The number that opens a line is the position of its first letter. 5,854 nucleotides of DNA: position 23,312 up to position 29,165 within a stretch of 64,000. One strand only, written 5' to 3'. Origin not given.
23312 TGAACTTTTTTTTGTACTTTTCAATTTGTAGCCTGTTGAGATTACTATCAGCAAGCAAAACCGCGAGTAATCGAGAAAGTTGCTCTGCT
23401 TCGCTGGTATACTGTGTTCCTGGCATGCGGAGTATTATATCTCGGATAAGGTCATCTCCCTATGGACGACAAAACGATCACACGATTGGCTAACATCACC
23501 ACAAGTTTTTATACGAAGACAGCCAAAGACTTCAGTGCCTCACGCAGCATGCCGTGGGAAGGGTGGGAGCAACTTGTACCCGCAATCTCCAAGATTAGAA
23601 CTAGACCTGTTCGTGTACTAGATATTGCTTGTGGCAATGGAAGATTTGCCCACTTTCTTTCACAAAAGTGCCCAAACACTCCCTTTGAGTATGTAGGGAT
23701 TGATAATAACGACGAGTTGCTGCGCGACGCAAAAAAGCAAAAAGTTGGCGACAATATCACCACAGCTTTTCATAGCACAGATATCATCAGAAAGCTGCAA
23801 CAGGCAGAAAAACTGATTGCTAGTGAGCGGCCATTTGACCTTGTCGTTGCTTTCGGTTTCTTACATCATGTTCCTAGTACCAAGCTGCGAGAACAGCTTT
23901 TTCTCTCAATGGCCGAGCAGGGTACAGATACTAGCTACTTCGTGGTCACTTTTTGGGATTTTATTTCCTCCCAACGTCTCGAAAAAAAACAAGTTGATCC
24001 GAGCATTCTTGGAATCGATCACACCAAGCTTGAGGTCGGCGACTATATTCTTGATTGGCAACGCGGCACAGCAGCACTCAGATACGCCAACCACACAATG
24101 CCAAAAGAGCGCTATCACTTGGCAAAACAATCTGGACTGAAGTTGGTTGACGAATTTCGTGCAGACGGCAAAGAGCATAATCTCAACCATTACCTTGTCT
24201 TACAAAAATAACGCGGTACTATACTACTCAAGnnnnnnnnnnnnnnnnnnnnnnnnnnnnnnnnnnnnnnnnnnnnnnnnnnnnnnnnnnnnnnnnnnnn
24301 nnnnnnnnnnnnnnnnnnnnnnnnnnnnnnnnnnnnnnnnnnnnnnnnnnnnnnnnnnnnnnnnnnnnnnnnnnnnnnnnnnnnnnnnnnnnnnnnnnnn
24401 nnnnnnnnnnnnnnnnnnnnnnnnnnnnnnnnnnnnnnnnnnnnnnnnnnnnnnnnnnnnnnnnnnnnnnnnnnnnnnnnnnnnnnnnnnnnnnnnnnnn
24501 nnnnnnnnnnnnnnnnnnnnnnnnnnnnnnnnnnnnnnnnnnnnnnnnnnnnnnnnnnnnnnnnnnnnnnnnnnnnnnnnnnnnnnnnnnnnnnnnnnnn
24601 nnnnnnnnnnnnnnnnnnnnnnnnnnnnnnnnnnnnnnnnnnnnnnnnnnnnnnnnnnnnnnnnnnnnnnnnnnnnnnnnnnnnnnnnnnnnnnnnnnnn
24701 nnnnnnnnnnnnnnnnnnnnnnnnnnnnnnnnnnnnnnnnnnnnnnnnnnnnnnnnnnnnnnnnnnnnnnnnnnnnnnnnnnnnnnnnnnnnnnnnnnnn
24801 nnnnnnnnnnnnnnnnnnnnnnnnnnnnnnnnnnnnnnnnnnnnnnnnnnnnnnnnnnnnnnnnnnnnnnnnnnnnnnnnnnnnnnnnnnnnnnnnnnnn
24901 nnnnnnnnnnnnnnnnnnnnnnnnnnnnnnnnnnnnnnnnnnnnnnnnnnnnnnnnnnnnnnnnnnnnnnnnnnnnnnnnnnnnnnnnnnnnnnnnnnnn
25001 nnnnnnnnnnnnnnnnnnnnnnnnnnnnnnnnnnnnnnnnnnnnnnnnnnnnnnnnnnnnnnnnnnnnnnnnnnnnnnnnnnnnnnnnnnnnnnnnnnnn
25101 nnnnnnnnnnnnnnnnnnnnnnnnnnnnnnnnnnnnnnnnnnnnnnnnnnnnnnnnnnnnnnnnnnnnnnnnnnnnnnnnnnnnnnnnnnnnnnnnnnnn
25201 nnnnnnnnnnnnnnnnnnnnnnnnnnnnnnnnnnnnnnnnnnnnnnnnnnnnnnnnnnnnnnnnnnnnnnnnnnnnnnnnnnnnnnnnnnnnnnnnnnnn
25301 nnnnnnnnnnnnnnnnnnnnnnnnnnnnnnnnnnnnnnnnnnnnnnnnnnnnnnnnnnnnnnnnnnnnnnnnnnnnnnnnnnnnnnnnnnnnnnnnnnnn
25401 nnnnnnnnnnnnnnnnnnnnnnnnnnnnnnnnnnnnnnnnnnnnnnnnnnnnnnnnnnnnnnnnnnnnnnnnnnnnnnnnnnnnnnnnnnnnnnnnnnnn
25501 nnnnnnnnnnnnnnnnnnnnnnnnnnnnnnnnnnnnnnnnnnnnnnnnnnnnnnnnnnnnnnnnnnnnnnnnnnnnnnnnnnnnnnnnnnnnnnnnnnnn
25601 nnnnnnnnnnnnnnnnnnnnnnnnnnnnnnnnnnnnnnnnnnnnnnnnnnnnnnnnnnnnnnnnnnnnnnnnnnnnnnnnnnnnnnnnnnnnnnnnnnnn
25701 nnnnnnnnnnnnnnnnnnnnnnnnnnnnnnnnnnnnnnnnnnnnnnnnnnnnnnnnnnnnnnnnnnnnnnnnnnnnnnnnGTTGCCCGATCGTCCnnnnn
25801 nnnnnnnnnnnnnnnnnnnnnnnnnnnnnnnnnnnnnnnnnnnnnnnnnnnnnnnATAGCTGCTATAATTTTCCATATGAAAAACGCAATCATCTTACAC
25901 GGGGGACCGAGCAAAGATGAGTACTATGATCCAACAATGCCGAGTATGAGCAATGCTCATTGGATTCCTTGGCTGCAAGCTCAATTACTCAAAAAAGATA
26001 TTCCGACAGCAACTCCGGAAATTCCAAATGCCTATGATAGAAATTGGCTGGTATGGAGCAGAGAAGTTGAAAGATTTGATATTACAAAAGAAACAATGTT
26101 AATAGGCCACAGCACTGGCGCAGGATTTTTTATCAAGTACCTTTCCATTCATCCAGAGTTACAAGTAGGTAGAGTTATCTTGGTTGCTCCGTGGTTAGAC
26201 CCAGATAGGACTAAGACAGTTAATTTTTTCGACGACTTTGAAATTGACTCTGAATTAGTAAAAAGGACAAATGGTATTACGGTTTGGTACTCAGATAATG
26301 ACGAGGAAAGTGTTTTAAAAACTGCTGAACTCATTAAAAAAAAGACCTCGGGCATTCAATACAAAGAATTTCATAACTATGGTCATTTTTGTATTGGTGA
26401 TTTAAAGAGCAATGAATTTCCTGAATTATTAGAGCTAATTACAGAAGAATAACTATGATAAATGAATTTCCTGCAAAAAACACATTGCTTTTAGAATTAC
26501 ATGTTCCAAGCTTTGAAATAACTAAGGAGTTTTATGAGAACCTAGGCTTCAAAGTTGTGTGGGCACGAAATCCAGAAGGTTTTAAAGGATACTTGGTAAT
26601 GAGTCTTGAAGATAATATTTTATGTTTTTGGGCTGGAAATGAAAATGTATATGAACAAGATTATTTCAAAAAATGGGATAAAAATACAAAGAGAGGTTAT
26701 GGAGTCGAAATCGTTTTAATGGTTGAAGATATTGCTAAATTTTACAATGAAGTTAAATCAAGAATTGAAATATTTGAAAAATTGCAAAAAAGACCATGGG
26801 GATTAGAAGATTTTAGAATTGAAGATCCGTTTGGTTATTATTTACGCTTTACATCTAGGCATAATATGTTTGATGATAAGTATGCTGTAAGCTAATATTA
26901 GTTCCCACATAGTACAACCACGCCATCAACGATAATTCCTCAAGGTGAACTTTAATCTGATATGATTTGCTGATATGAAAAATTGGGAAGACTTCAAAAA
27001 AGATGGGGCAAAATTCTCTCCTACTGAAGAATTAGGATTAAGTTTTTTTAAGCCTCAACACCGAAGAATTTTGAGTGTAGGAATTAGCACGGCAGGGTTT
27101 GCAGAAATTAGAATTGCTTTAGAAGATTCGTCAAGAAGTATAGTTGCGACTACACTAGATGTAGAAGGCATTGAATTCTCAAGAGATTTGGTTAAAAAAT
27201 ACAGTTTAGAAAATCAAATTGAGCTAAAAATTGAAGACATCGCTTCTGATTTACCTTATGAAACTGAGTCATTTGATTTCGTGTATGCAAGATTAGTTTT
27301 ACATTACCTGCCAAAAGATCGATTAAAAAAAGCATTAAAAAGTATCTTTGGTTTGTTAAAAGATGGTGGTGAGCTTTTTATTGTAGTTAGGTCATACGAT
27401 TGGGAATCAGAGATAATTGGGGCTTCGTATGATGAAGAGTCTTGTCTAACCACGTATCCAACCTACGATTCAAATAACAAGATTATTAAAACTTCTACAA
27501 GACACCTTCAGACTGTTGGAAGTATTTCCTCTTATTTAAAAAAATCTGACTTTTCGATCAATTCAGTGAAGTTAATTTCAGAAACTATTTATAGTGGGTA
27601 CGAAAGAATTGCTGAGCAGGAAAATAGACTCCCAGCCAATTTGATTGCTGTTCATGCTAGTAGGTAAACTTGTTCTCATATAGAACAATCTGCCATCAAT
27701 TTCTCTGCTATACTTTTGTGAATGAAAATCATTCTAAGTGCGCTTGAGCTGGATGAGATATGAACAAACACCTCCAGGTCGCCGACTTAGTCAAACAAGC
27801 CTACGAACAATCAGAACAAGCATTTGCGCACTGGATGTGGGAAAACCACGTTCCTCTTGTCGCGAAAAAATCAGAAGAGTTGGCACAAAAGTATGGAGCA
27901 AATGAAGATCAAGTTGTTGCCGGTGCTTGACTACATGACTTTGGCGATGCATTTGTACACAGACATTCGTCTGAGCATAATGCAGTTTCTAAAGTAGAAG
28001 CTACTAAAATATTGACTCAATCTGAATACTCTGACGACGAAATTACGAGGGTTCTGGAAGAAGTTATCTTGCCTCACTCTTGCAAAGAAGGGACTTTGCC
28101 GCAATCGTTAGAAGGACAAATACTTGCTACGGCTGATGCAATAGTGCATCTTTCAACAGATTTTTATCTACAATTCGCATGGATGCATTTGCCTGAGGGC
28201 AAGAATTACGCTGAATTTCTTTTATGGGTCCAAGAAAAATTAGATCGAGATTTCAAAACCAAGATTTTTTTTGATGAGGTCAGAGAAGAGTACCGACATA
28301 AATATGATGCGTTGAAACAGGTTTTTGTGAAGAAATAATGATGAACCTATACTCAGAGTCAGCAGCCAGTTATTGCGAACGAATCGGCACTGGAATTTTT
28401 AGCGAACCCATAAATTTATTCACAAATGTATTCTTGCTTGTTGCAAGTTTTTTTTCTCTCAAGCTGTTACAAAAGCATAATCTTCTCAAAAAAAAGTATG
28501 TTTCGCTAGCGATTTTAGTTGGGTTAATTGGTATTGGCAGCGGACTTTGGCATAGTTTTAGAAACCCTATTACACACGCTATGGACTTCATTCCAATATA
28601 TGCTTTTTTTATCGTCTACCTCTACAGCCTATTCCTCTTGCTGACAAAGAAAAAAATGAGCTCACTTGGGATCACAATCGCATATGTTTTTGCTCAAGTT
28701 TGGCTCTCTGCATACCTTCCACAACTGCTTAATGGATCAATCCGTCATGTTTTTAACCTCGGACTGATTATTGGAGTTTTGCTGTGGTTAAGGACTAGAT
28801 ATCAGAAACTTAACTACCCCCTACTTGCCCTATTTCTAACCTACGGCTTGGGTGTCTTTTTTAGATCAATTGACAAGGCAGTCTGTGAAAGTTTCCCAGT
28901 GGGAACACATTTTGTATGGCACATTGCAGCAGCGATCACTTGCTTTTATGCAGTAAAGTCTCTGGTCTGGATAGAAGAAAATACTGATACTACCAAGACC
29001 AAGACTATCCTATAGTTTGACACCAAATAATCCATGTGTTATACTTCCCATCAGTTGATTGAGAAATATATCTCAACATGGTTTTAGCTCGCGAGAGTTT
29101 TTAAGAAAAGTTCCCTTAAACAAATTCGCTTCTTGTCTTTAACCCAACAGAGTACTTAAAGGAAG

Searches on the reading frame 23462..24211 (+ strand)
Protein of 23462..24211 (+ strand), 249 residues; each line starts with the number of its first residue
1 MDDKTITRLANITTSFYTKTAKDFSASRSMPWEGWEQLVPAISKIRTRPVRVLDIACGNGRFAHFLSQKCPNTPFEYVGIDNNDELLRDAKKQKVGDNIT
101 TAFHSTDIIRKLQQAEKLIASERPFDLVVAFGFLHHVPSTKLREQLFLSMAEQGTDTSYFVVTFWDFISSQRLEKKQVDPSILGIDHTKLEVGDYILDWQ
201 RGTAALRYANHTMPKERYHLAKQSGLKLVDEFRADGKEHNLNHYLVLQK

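Call 62: search_protein_families(library=pfam, proteins=[window:23462-24211:+], max_evalue=0.00001)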
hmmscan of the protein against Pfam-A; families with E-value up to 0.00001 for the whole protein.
window:23462-24211:+ (249 aa): 5 families
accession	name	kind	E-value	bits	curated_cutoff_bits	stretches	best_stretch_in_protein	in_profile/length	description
PF13847.12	Methyltransf_31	-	2e-12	47.5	27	1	50-164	5-111/145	Methyltransferase domain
PF13649.12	Methyltransf_25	-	5e-12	46.8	27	1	52-143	1-83/97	Methyltransferase domain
PF08242.18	Methyltransf_12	-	6.2e-11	43.3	30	1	53-140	1-79/98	Methyltransferase domain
PF13489.12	Methyltransf_23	-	3.1e-09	37.2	27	1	35-140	9-97/164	Methyltransferase domain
PF08241.18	Methyltransf_11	-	1.1e-08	36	21.2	1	53-139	1-75/95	Methyltransferase domain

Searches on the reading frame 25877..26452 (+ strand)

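Call 62: search_protein_families(library=pfam, proteins=[window:25877-26452:+], max_evalue=0.00001)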
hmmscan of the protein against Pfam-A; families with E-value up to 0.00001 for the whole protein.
window:25877-26452:+ (191 aa): 1 family
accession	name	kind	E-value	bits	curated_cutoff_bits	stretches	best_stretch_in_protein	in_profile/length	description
PF06821.19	Ser_hydrolase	-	1.7e-08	35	22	1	25-172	11-155/172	Serine hydrolase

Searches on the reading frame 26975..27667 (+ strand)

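Call 62: search_protein_families(library=pfam, proteins=[window:26975-27667:+], max_evalue=0.00001)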
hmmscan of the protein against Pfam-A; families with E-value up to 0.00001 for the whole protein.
window:26975-27667:+ (230 aa): 5 families
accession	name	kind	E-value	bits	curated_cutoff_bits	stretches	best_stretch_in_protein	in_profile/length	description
PF08241.18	Methyltransf_11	-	2e-11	44.8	21.2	1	45-136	10-95/95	Methyltransferase domain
PF13649.12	Methyltransf_25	-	5.3e-10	40.3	27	1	33-132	2-97/97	Methyltransferase domain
PF08242.18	Methyltransf_12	-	8e-08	33.3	30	1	53-134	20-98/98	Methyltransferase domain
PF13847.12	Methyltransf_31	-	1.5e-07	31.7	27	1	41-156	15-127/145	Methyltransferase domain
PF13489.12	Methyltransf_23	-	1.8e-07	31.4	27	1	26-151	20-124/164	Methyltransferase domain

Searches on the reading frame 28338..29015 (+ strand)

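Call 62: search_protein_families(library=pfam, proteins=[window:28338-29015:+], max_evalue=0.00001)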
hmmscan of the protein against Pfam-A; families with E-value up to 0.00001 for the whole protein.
window:28338-29015:+ (225 aa): 1 family
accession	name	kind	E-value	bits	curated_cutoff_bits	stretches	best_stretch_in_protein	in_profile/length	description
PF05875.18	Ceramidase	-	7e-11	42.4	32.5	1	7-220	4-241/259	Ceramidase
